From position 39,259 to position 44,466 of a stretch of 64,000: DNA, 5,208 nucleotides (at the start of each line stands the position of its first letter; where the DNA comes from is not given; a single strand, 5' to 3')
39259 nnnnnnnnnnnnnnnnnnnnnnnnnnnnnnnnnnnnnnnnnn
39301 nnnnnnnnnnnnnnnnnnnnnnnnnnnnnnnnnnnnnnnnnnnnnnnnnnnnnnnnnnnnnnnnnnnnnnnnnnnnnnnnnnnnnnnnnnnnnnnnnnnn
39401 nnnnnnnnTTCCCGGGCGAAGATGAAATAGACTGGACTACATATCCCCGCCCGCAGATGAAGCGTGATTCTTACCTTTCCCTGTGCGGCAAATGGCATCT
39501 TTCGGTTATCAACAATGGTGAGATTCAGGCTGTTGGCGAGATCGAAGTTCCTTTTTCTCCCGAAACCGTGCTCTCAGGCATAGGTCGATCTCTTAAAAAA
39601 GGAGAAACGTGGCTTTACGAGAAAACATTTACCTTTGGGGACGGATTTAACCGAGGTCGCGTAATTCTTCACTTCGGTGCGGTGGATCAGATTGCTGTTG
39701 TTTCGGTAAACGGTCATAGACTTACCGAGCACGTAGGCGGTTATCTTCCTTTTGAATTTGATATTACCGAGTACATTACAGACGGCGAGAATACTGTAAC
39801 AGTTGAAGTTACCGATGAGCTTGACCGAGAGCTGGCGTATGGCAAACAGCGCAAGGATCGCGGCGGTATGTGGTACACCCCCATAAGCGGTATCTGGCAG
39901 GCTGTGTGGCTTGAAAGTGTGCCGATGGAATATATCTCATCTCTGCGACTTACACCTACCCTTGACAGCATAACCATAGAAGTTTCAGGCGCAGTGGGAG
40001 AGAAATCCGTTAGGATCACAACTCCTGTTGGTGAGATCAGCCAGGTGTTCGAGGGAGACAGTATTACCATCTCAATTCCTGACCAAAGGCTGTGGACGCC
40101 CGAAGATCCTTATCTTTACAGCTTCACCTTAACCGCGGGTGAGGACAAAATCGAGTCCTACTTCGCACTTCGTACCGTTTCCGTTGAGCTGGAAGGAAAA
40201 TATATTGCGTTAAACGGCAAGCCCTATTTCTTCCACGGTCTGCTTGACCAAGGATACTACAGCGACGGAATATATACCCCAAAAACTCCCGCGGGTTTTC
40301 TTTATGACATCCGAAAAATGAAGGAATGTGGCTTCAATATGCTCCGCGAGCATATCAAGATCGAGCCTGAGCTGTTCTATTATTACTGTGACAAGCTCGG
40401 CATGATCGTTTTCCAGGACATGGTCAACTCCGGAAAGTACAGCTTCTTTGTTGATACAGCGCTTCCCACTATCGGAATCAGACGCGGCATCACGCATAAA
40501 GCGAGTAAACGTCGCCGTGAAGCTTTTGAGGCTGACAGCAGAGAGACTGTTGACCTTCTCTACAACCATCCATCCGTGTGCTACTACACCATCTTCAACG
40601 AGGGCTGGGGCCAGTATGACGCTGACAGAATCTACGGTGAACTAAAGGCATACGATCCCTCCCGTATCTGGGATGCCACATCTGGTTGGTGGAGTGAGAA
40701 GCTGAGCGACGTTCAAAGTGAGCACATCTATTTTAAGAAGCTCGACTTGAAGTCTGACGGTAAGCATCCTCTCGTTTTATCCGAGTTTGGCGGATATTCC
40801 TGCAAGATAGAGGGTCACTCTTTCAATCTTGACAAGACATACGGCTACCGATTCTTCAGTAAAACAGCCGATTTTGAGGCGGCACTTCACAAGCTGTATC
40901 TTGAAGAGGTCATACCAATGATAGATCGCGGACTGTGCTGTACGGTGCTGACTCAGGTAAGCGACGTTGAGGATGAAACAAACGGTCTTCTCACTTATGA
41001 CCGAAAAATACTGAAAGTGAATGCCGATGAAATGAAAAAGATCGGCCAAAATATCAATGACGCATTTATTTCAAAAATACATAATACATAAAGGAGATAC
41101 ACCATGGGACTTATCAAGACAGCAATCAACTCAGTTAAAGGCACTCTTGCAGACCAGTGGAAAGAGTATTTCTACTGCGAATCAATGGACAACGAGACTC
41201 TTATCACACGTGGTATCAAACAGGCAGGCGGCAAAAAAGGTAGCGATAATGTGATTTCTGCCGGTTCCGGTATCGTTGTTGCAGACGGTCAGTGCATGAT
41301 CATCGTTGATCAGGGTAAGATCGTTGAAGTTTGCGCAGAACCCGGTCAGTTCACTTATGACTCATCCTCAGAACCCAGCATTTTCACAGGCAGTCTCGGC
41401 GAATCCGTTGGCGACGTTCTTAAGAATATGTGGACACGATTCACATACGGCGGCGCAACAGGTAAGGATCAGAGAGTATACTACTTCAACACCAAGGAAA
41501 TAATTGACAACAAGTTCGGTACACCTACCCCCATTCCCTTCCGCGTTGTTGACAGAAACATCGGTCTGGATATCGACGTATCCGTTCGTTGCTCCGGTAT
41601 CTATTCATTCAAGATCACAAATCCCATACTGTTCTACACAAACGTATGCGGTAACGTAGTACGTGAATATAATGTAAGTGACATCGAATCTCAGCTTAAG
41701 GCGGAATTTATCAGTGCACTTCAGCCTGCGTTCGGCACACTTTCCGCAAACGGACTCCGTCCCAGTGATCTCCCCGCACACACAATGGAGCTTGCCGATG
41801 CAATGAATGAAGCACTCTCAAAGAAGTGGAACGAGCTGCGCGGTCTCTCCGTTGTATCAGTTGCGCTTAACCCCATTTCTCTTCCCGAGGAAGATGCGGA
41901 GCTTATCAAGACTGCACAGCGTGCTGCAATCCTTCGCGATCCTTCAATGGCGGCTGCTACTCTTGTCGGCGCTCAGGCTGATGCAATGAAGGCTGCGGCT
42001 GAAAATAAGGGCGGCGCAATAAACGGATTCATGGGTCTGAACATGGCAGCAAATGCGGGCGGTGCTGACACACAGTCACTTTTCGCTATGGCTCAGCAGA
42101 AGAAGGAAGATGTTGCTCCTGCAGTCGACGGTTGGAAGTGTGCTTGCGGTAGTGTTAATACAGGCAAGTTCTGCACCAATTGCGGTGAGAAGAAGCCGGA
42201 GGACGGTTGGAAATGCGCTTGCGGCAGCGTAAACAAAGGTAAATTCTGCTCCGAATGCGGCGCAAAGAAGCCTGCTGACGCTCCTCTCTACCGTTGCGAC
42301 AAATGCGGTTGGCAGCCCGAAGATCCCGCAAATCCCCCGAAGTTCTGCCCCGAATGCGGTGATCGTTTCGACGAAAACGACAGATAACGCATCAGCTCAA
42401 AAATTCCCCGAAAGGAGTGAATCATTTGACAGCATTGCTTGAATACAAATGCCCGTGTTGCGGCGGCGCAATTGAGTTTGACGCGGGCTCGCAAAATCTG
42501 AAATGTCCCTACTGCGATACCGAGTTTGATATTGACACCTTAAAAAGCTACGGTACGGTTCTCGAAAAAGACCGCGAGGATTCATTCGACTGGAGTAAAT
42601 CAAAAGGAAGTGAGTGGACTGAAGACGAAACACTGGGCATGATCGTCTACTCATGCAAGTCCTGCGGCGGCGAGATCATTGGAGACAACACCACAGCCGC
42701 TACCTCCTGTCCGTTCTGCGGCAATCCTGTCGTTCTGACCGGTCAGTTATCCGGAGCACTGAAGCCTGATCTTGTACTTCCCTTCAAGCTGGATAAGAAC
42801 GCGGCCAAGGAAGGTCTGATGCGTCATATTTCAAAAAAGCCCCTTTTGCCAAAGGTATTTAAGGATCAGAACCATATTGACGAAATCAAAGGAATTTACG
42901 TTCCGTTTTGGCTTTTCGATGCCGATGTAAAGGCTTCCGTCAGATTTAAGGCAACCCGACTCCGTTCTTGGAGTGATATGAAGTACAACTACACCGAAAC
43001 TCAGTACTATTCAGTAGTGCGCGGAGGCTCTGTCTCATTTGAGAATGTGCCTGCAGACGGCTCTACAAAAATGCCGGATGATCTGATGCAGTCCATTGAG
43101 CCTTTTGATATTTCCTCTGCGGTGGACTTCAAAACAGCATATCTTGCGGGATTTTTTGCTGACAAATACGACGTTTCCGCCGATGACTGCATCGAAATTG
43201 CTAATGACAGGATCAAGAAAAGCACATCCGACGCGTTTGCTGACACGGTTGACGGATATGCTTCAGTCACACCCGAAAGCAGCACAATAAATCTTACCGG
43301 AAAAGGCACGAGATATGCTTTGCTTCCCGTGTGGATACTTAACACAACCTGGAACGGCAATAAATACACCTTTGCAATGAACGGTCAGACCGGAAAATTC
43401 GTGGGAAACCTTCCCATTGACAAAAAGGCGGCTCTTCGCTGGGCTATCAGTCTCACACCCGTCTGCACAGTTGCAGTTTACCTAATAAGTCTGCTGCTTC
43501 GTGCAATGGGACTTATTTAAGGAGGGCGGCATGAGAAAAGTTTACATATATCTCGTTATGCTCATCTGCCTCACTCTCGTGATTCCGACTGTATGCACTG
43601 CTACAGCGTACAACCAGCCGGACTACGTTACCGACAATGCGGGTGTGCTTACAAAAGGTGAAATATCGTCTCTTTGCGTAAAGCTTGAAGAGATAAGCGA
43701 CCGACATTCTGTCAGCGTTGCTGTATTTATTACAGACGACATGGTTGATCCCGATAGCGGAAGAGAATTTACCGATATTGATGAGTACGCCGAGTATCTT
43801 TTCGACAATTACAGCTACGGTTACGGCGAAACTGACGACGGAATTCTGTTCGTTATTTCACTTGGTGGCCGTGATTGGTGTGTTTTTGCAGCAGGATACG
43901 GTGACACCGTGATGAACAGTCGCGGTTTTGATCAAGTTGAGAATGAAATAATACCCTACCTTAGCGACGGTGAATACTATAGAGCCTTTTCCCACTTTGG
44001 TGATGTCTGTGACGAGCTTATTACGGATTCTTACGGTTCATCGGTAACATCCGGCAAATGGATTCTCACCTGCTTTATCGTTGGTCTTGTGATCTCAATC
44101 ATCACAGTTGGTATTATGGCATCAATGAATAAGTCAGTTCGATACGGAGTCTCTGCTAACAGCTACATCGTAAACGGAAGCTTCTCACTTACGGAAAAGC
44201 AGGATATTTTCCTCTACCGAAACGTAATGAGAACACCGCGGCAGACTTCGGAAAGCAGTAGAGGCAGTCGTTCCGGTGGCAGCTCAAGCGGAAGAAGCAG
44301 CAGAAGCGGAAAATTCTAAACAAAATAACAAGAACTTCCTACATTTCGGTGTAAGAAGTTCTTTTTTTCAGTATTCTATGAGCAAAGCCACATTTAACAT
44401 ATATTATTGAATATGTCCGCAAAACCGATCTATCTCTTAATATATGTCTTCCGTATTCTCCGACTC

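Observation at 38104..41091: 12-TM GPH/MFS sugar transporter fused to a complete, apparently active GH2 glycosidase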

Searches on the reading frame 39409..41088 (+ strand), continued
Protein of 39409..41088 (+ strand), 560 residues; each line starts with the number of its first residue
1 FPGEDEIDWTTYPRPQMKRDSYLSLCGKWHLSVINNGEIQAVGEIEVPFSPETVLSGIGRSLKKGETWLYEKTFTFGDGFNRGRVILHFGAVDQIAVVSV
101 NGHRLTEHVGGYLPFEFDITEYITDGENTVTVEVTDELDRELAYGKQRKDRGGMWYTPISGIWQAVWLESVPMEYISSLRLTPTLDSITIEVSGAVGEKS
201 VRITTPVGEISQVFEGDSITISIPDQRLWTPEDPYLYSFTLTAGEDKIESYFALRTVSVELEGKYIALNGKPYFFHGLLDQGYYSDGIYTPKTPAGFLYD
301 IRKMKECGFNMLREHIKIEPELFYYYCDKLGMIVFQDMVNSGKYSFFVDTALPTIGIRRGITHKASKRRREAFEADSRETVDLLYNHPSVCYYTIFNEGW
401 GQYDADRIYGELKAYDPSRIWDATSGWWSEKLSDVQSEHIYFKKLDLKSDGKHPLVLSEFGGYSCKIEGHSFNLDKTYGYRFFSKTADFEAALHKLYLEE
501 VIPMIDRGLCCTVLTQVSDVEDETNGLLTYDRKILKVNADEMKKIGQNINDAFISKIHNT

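Call 26: search_protein_families(library=pfam, proteins=[P0123, P0124, P0125, P0136, P0138, P0150, P0241, P0243, P0244, P0122], max_evalue=0.001)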
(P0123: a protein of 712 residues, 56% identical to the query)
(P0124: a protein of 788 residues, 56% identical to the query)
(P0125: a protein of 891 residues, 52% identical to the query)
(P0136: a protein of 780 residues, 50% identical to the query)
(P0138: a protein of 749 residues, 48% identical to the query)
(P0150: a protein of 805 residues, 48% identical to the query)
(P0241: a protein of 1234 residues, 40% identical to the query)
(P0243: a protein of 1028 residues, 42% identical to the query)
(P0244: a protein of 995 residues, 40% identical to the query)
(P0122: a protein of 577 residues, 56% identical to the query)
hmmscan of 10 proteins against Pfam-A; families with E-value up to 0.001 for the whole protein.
P0123 (712 aa): 4 families
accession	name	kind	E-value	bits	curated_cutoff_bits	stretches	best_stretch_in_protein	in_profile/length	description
PF02837.24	Glyco_hydro_2_N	-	1.6e-14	54.7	28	1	215-317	64-164/169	Glycosyl hydrolases family 2, sugar binding domain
PF22666.2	Glyco_hydro_2_N2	-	2.6e-12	47.6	27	1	213-297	45-130/167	Glycosyl hydrolase 2 galactose-binding domain-like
PF07690.21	MFS_1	-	1.1e-06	28.3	33.4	1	2-153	48-187/347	Major Facilitator Superfamily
PF02836.23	Glyco_hydro_2_C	-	0.00012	21.7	21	1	418-578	8-163/302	Glycosyl hydrolases family 2, TIM barrel domain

P0124 (788 aa): 5 families
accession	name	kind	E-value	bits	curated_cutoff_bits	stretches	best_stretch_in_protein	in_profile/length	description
PF13472.12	Lipase_GDSL_2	-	3.5e-22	80.2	32.9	1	609-775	2-177/178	GDSL-like Lipase/Acylhydrolase family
PF02837.24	Glyco_hydro_2_N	-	3.3e-10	40.6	28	1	85-193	60-167/169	Glycosyl hydrolases family 2, sugar binding domain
PF22666.2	Glyco_hydro_2_N2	-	3.4e-10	40.7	27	1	92-166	50-126/167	Glycosyl hydrolase 2 galactose-binding domain-like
PF00657.28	Lipase_GDSL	-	3.9e-07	30.9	23.6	1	606-776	1-203/208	GDSL-like Lipase/Acylhydrolase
PF02836.23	Glyco_hydro_2_C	-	4.1e-05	23.3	21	1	330-459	37-163/302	Glycosyl hydrolases family 2, TIM barrel domain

P0125 (891 aa): 6 families
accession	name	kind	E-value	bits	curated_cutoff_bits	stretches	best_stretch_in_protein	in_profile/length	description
PF00288.32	GHMP_kinases_N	-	4.3e-13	49.7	22.3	1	624-710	7-86/87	GHMP kinases N terminal domain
PF02836.23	Glyco_hydro_2_C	-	8.9e-12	45.2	21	1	274-438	7-164/302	Glycosyl hydrolases family 2, TIM barrel domain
PF02837.24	Glyco_hydro_2_N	-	1.8e-11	44.7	28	1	67-171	66-164/169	Glycosyl hydrolases family 2, sugar binding domain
PF22666.2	Glyco_hydro_2_N2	-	1.8e-07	31.8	27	1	64-192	46-157/167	Glycosyl hydrolase 2 galactose-binding domain-like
PF10509.15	GalKase_gal_bdg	-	2.8e-07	30.5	23.1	1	554-583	18-47/49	Galactokinase galactose-binding signature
PF00703.27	Glyco_hydro_2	-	8.5e-06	26.9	23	1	222-262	68-109/109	Glycosyl hydrolases family 2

P0136 (780 aa): 5 families
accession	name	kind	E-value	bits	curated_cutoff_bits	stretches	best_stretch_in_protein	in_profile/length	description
PF02837.24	Glyco_hydro_2_N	-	3.9e-12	46.9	28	1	227-368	32-166/169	Glycosyl hydrolases family 2, sugar binding domain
PF22666.2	Glyco_hydro_2_N2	-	1.8e-11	44.8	27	1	237-342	25-126/167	Glycosyl hydrolase 2 galactose-binding domain-like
PF02836.23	Glyco_hydro_2_C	-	7.5e-11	42.2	21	1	486-712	9-229/302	Glycosyl hydrolases family 2, TIM barrel domain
PF07690.21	MFS_1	-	4.4e-08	32.9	33.4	1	7-147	4-145/347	Major Facilitator Superfamily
PF00703.27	Glyco_hydro_2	-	4.1e-07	31.2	23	1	374-472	2-109/109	Glycosyl hydrolases family 2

P0138 (749 aa): 5 families
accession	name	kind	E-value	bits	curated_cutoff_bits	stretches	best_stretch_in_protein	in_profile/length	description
PF02837.24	Glyco_hydro_2_N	-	1.4e-16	61.4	28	1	255-361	65-169/169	Glycosyl hydrolases family 2, sugar binding domain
PF07690.21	MFS_1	-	8.8e-13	48.3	33.4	1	3-179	18-185/347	Major Facilitator Superfamily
PF22666.2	Glyco_hydro_2_N2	-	2.1e-11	44.6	27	1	254-325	47-120/167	Glycosyl hydrolase 2 galactose-binding domain-like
PF02836.23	Glyco_hydro_2_C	-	1.7e-10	41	21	1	460-733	8-287/302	Glycosyl hydrolases family 2, TIM barrel domain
PF00703.27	Glyco_hydro_2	-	3.9e-09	37.7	23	1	364-446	2-109/109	Glycosyl hydrolases family 2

P0150 (805 aa): 4 families
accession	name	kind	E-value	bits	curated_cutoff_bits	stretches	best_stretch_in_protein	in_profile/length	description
PF02837.24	Glyco_hydro_2_N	-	3.4e-17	63.3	28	1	292-398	62-165/169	Glycosyl hydrolases family 2, sugar binding domain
PF02836.23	Glyco_hydro_2_C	-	2.4e-10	40.5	21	1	514-676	8-163/302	Glycosyl hydrolases family 2, TIM barrel domain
PF22666.2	Glyco_hydro_2_N2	-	2.3e-09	38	27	1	298-365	51-118/167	Glycosyl hydrolase 2 galactose-binding domain-like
PF00703.27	Glyco_hydro_2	-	8e-08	33.5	23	1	404-501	1-109/109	Glycosyl hydrolases family 2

P0241 (1234 aa): 5 families
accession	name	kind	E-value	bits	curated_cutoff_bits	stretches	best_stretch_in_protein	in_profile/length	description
PF02836.23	Glyco_hydro_2_C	-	4.6e-18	65.8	21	1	709-836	34-166/302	Glycosyl hydrolases family 2, TIM barrel domain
PF13385.13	Laminin_G_3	-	5.8e-16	59.4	27.6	1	1072-1223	12-149/151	Concanavalin A-like lectin/glucanases superfamily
PF02837.24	Glyco_hydro_2_N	-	2.8e-15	57.1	28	1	461-569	61-165/169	Glycosyl hydrolases family 2, sugar binding domain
PF00703.27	Glyco_hydro_2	-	6.4e-11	43.4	23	1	581-669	7-109/109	Glycosyl hydrolases family 2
PF22666.2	Glyco_hydro_2_N2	-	2.2e-10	41.3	27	1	462-548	45-131/167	Glycosyl hydrolase 2 galactose-binding domain-like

P0243 (1028 aa): 7 families
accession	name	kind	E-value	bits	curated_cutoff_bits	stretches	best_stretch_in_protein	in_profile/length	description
PF10509.15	GalKase_gal_bdg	-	7.7e-22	77.1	23.1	1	13-64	1-49/49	Galactokinase galactose-binding signature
PF00288.32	GHMP_kinases_N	-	2.7e-15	56.8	22.3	1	105-193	2-87/87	GHMP kinases N terminal domain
PF08544.19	GHMP_kinases_C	-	4.8e-13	49.7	21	1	294-374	2-83/85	GHMP kinases C terminal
PF02836.23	Glyco_hydro_2_C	-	2.3e-10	40.6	21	1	723-893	8-163/302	Glycosyl hydrolases family 2, TIM barrel domain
PF00703.27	Glyco_hydro_2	-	7.2e-09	36.8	23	1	592-709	1-109/109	Glycosyl hydrolases family 2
PF02837.24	Glyco_hydro_2_N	-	2.3e-07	31.4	28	1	464-527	69-127/169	Glycosyl hydrolases family 2, sugar binding domain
PF22666.2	Glyco_hydro_2_N2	-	0.00082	19.9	27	0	476-525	60-109/167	Glycosyl hydrolase 2 galactose-binding domain-like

P0244 (995 aa): 6 families
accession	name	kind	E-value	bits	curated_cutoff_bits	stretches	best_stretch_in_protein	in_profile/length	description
PF20737.2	Glyco_hydro127C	-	6.5e-24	83.9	23.7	1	3-106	1-70/71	Glycoside hydrolase family 127 C-terminal domain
PF02837.24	Glyco_hydro_2_N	-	2.4e-15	57.3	28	1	346-455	58-165/169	Glycosyl hydrolases family 2, sugar binding domain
PF00703.27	Glyco_hydro_2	-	7.9e-14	52.8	23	1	462-554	2-109/109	Glycosyl hydrolases family 2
PF02836.23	Glyco_hydro_2_C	-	1.1e-10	41.5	21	1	597-721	36-167/302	Glycosyl hydrolases family 2, TIM barrel domain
PF22666.2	Glyco_hydro_2_N2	-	8.5e-10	39.4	27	1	351-434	48-131/167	Glycosyl hydrolase 2 galactose-binding domain-like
PF13364.12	BetaGal_ABD2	-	0.00038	21.6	23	0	934-978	65-110/112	Beta-galactosidase second all-beta domain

P0122 (577 aa): 4 families
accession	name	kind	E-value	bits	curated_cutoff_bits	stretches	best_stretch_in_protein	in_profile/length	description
PF02837.24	Glyco_hydro_2_N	-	1.3e-13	51.7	28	1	79-186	62-167/169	Glycosyl hydrolases family 2, sugar binding domain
PF02836.23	Glyco_hydro_2_C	-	3.4e-07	30.1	21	1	282-444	6-163/302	Glycosyl hydrolases family 2, TIM barrel domain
PF22666.2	Glyco_hydro_2_N2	-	1.3e-06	29.1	27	1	81-163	47-130/167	Glycosyl hydrolase 2 galactose-binding domain-like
PF00703.27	Glyco_hydro_2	-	1.5e-06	29.4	23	1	204-271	36-109/109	Glycosyl hydrolases family 2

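Call 34: find_encoding_contigs(protein=P0122, flank=6000, max_places=4)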
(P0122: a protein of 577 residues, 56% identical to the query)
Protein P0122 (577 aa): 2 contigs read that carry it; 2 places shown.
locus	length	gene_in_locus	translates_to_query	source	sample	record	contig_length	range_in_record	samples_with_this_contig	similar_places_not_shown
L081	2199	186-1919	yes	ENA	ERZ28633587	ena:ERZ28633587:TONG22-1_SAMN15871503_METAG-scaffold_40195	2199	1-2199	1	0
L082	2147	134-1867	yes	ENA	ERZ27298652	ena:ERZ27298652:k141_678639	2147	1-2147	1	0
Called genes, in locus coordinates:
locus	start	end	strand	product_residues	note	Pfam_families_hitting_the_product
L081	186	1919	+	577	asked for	PF02837:Glyco_hydro_2_N, PF22666:Glyco_hydro_2_N2 (weak), PF00703:Glyco_hydro_2 (weak), PF02836:Glyco_hydro_2_C (weak)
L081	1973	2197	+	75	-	?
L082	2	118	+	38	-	?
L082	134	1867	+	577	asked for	PF02837:Glyco_hydro_2_N, PF22666:Glyco_hydro_2_N2 (weak), PF00703:Glyco_hydro_2 (weak), PF02836:Glyco_hydro_2_C (weak)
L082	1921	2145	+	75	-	?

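Call 52: search_protein_families(library=pfam, proteins=[P0126, P0133], max_evalue=1)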
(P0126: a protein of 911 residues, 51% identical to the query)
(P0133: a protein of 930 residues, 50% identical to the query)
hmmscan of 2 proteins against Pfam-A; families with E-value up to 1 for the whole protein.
P0126 (911 aa): 7 families
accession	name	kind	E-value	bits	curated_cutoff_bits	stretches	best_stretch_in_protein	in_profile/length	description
PF02837.24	Glyco_hydro_2_N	-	3.1e-13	50.5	28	1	423-522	67-164/169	Glycosyl hydrolases family 2, sugar binding domain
PF22666.2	Glyco_hydro_2_N2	-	6.4e-13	49.5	27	1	423-503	50-131/167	Glycosyl hydrolase 2 galactose-binding domain-like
PF02836.23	Glyco_hydro_2_C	-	4.8e-11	42.8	21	1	619-884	4-278/302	Glycosyl hydrolases family 2, TIM barrel domain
PF00703.27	Glyco_hydro_2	-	4.3e-06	27.9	23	1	530-614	2-109/109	Glycosyl hydrolases family 2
PF09642.15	YonK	-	0.045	14.4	25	0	842-867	5-30/60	YonK protein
PF11654.13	NCE101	-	0.19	11.9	24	1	61-80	5-24/45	Non-classical export protein 1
PF14256.11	YwiC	-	0.29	11.8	25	1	247-341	18-104/126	YwiC-like protein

P0133 (930 aa): 6 families
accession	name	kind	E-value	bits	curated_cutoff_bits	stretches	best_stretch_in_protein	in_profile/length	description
PF02837.24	Glyco_hydro_2_N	-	2.4e-14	54.1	28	1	438-539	67-165/169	Glycosyl hydrolases family 2, sugar binding domain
PF22666.2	Glyco_hydro_2_N2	-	6.9e-12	46.2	27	1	435-512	47-124/167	Glycosyl hydrolase 2 galactose-binding domain-like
PF02836.23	Glyco_hydro_2_C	-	7.5e-11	42.1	21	1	667-802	34-163/302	Glycosyl hydrolases family 2, TIM barrel domain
PF00703.27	Glyco_hydro_2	-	4.2e-05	24.7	23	1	559-627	34-109/109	Glycosyl hydrolases family 2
PF15159.11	PIG-Y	-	0.049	14.9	25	1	158-222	11-60/69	Phosphatidylinositol N-acetylglucosaminyltransferase subunit Y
PF07690.21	MFS_1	-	0.42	9.9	33.4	1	10-107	207-306/347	Major Facilitator Superfamily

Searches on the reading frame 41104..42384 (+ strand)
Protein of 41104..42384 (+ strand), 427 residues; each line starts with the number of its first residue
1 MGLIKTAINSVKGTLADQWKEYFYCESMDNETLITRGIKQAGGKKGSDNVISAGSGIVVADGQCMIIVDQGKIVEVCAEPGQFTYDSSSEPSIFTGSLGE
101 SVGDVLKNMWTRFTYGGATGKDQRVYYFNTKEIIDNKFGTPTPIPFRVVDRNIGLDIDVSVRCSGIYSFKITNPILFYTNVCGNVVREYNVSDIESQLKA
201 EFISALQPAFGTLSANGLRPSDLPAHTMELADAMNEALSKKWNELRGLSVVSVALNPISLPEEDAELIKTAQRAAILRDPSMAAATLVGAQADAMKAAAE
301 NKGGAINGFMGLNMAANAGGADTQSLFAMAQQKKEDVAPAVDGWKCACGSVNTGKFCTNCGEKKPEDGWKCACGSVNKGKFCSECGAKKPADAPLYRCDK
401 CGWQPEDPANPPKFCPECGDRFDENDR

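Call 3: search_protein_families(library=pfam, proteins=[window:41104-42384:+], max_evalue=0.01)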
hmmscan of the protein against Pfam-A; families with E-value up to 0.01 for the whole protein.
window:41104-42384:+ (427 aa): 2 families
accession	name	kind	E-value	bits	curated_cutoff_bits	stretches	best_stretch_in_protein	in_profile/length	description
PF13421.11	Band_7_1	-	1.9e-20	73.8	24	1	48-271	8-206/211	SPFH domain-Band 7 family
PF01145.31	Band_7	-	0.0012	19.4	23.6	1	62-284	6-166/176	SPFH domain / Band 7 family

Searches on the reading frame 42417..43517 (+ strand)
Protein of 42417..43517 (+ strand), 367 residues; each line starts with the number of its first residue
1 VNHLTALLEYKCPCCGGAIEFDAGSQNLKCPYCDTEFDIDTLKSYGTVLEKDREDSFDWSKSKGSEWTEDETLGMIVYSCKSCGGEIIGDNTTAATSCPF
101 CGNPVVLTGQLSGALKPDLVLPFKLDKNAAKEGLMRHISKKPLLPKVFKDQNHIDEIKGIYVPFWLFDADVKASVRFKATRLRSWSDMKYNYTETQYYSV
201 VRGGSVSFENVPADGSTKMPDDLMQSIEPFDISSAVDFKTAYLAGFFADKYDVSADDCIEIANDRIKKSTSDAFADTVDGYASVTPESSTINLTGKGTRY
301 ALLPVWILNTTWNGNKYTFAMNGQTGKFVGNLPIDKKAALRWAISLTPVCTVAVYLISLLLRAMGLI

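Call 29: search_protein_families(library=pfam, proteins=[window:42417-43517:+], max_evalue=0.001)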
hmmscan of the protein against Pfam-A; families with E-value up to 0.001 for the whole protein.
window:42417-43517:+ (367 aa): 2 families
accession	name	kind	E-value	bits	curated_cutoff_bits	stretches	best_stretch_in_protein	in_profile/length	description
PF08271.17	Zn_Ribbon_TF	-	0.00018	21.4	29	0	78-103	1-27/43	TFIIB zinc-binding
PF05605.18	zf-Di19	-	0.00047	20.8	27.5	0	27-42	2-17/54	Drought induced 19 protein (Di19), zinc-binding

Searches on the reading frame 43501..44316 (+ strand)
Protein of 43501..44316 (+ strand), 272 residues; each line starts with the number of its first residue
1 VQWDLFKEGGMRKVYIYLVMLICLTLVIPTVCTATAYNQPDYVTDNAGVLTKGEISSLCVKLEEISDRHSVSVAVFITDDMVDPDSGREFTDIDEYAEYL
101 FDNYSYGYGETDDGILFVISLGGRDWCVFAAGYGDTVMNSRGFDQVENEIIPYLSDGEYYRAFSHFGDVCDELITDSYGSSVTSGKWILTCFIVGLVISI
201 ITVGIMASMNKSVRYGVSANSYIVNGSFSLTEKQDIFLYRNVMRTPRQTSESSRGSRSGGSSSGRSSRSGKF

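Call 29: search_protein_families(library=pfam, proteins=[window:43501-44316:+], max_evalue=0.001)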
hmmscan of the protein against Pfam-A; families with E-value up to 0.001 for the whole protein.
window:43501-44316:+ (272 aa): 1 family
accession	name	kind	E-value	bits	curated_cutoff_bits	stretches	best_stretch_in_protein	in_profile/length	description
PF04536.20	TPM_phosphatase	-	7.2e-21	74.9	22.1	1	43-171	1-123/125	TPM domain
